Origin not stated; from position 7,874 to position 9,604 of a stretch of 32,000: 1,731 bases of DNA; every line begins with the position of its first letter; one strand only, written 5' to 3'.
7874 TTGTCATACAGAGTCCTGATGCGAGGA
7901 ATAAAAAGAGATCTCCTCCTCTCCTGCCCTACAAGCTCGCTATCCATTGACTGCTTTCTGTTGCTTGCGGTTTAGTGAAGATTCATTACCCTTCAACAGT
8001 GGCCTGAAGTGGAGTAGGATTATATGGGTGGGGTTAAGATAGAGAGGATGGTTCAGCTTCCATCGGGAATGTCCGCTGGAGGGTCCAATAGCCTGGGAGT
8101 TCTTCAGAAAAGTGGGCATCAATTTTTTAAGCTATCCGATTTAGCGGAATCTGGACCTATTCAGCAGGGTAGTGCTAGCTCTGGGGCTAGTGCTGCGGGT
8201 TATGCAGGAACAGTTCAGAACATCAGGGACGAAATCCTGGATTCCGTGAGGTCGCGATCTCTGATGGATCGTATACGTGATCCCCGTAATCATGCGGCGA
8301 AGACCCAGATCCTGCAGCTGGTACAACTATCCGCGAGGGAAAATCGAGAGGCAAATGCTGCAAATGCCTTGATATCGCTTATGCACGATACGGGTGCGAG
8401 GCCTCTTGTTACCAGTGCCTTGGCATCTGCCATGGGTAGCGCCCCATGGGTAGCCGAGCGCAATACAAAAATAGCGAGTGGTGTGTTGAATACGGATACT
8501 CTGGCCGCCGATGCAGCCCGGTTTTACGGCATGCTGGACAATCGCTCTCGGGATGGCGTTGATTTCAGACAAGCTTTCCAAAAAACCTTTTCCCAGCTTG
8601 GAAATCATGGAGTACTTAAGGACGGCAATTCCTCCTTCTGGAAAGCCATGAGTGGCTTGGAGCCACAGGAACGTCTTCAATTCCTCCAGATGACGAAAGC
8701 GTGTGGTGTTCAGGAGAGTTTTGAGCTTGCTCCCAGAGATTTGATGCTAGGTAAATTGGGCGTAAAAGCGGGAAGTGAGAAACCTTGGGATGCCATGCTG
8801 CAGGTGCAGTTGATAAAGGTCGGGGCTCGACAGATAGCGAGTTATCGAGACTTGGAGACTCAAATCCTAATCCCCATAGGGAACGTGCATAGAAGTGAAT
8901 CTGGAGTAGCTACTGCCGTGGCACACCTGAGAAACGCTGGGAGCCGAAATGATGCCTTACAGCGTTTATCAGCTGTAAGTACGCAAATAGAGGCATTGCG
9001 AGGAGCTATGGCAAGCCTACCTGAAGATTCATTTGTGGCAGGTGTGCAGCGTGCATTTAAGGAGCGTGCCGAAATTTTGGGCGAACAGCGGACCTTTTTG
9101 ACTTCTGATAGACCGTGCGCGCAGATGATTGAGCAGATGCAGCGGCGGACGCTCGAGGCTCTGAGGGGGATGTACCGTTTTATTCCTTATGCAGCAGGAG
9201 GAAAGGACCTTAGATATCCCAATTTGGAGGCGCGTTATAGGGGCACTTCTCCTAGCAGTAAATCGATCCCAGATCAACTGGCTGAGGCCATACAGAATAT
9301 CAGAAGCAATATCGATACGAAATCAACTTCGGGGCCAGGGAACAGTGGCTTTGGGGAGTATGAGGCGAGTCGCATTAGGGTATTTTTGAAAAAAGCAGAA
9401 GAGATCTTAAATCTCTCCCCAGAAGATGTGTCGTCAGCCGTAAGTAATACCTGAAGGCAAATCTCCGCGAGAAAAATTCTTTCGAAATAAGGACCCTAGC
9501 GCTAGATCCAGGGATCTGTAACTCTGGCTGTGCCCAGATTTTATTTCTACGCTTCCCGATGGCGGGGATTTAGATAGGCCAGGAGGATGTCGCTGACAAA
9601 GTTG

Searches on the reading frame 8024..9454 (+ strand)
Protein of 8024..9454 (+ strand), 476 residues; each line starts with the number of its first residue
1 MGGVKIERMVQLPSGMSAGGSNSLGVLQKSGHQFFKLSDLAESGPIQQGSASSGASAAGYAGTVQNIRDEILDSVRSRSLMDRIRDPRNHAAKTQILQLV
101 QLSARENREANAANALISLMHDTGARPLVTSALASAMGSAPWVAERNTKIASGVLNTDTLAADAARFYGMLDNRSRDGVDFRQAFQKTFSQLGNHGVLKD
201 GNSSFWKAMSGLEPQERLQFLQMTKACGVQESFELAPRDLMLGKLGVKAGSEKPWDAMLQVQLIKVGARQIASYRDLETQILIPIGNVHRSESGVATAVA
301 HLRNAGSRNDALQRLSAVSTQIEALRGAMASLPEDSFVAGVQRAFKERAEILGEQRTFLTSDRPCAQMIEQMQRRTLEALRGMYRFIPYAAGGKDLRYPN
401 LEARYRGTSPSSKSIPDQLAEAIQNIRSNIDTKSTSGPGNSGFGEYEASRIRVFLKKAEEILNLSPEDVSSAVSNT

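Call 13: search_protein_families(library=pfam, proteins=[window:8024-9454:+])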
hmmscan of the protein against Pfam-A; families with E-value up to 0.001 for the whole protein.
window:8024-9454:+ (476 aa): 0 families

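Call 76: search_protein_families(library=ncbifam, proteins=[window:8024-9454:+], max_evalue=0.01)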
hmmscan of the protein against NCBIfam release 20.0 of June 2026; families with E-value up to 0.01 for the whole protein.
window:8024-9454:+ (476 aa): 0 families
